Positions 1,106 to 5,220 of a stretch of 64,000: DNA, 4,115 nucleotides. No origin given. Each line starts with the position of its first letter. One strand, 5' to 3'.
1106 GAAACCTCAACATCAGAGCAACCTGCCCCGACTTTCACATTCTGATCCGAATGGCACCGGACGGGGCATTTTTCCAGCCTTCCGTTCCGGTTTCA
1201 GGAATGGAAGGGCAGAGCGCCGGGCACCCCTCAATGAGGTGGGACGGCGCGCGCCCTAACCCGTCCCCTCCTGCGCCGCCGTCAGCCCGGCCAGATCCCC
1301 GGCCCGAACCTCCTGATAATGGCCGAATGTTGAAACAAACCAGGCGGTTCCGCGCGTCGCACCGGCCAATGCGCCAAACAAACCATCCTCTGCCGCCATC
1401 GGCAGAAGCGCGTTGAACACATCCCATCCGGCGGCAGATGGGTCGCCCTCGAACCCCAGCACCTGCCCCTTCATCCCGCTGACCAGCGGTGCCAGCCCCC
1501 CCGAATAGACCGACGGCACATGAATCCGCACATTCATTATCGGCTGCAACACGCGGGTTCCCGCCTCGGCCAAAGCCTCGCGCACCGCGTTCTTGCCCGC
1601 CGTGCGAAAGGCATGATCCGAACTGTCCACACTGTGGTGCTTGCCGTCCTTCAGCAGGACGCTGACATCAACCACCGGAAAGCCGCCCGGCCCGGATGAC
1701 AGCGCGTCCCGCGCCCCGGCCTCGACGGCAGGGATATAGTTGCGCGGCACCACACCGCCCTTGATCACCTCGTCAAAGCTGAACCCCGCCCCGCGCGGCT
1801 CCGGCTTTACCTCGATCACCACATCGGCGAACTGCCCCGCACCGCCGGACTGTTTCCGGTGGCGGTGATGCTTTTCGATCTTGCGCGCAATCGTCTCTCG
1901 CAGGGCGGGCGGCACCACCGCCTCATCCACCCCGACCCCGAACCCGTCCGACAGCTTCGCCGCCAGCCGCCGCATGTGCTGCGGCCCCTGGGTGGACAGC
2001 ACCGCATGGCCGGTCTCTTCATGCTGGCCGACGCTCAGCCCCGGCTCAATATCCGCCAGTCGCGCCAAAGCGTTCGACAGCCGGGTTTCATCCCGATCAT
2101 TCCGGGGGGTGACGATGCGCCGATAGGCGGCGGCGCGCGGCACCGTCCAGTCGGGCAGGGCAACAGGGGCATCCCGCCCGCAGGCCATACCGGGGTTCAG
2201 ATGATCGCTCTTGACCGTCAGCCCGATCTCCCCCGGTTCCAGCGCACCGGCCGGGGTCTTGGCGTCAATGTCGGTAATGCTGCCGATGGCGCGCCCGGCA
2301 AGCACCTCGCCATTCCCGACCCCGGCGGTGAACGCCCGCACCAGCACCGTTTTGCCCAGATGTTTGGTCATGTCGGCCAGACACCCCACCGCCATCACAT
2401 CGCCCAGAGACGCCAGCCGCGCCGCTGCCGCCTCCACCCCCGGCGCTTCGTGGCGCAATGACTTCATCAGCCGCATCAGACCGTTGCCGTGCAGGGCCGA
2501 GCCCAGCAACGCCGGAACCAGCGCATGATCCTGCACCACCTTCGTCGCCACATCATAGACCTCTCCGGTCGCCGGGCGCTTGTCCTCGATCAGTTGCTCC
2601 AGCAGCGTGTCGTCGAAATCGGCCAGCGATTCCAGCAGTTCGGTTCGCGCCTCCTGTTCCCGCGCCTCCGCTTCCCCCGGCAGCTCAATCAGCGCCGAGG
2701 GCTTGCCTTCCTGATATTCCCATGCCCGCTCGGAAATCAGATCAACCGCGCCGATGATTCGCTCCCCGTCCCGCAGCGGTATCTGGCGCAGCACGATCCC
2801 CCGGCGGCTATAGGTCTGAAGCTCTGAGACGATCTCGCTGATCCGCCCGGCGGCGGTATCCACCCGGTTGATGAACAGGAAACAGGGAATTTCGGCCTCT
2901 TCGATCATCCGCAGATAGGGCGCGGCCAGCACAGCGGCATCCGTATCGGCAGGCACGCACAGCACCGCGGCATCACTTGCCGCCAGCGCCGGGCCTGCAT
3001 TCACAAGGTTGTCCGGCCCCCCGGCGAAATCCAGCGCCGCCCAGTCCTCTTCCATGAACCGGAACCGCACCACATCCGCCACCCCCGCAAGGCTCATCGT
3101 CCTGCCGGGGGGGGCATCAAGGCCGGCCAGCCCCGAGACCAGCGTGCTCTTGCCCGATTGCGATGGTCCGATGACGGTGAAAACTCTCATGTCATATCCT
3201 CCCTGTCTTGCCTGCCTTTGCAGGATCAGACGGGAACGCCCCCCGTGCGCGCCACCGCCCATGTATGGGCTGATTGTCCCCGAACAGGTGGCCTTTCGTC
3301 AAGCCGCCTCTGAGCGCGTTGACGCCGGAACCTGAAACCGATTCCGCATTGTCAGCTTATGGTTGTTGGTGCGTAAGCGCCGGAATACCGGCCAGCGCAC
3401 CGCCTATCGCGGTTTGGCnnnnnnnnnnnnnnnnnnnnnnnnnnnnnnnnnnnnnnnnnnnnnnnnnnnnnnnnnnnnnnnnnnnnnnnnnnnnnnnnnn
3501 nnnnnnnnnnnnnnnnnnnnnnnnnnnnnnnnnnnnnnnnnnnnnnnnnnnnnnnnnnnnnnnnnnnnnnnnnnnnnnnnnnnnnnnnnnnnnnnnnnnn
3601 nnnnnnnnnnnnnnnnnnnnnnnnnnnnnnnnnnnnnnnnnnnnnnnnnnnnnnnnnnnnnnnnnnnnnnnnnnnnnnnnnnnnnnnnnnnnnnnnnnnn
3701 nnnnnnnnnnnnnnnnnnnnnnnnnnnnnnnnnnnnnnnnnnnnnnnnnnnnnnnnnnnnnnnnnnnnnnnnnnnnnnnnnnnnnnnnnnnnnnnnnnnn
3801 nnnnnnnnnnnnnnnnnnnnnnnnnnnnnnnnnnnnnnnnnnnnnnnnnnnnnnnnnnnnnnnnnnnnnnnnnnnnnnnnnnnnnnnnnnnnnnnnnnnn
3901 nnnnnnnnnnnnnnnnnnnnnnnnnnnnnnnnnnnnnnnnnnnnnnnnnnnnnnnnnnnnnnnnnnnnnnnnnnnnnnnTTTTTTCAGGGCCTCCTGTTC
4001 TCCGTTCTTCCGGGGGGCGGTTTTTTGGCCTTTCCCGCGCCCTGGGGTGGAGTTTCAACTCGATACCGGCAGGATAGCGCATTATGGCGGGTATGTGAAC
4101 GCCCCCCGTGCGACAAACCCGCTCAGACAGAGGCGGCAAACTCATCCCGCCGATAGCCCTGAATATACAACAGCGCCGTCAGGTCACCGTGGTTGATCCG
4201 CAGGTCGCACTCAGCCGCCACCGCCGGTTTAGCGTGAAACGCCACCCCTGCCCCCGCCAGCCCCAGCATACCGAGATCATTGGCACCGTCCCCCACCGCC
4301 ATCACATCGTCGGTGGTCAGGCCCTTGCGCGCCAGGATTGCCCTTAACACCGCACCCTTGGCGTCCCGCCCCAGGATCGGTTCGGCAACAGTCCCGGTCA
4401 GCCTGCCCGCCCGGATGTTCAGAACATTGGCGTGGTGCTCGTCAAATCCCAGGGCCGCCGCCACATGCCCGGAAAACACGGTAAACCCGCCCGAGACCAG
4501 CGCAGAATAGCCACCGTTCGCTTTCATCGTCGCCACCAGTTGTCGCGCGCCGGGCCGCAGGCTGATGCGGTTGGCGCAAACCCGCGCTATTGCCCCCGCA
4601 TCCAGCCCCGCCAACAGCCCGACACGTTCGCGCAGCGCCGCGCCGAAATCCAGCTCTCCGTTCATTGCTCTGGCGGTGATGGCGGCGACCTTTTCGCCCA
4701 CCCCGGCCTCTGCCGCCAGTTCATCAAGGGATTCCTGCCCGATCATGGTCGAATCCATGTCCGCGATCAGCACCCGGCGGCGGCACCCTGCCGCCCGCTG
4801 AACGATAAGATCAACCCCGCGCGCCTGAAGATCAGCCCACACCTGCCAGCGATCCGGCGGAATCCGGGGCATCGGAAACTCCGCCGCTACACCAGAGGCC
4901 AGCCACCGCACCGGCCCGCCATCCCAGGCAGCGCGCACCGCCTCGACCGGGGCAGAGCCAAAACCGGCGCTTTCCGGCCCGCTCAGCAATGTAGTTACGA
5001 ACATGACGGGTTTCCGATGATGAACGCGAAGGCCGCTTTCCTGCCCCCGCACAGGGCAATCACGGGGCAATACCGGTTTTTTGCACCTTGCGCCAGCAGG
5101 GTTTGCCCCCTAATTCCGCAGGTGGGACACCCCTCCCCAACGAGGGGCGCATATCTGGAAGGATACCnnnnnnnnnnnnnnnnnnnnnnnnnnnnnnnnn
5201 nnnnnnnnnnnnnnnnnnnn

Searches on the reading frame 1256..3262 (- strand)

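Call 36: search_protein_families(library=pfam, proteins=[window:1256-3262:-], max_evalue=0.00001)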
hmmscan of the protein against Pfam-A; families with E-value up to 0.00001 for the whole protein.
window:1256-3262:- (668 aa): 4 families
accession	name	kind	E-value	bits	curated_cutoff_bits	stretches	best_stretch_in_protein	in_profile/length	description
PF03764.24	EFG_IV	-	1.2e-35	122.4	24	1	454-567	5-120/121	Elongation factor G, domain IV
PF00679.30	EFG_C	-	1.3e-12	48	27.9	1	571-653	2-82/89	Elongation factor G C-terminus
PF00009.33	GTP_EFTU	-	9.3e-10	38.8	26.5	1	71-271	68-184/188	Elongation factor Tu GTP binding domain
PF14492.12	EFG_III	-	1.6e-08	34.9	27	1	382-445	8-71/75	Elongation Factor G, domain III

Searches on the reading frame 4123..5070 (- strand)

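Call 36: search_protein_families(library=pfam, proteins=[window:4123-5070:-], max_evalue=0.00001)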
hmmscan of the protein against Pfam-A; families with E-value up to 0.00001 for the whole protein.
window:4123-5070:- (315 aa): 3 families
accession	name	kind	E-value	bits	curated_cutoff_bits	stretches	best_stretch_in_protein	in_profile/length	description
PF12710.13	HAD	-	3.7e-20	73.6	27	1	102-269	2-188/189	haloacid dehalogenase-like hydrolase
PF00702.32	Hydrolase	-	3.4e-14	54.1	26.4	1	100-273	3-191/191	haloacid dehalogenase-like hydrolase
PF08282.18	Hydrolase_3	-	2.4e-08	34.5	20.9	1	237-289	187-240/255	haloacid dehalogenase-like hydrolase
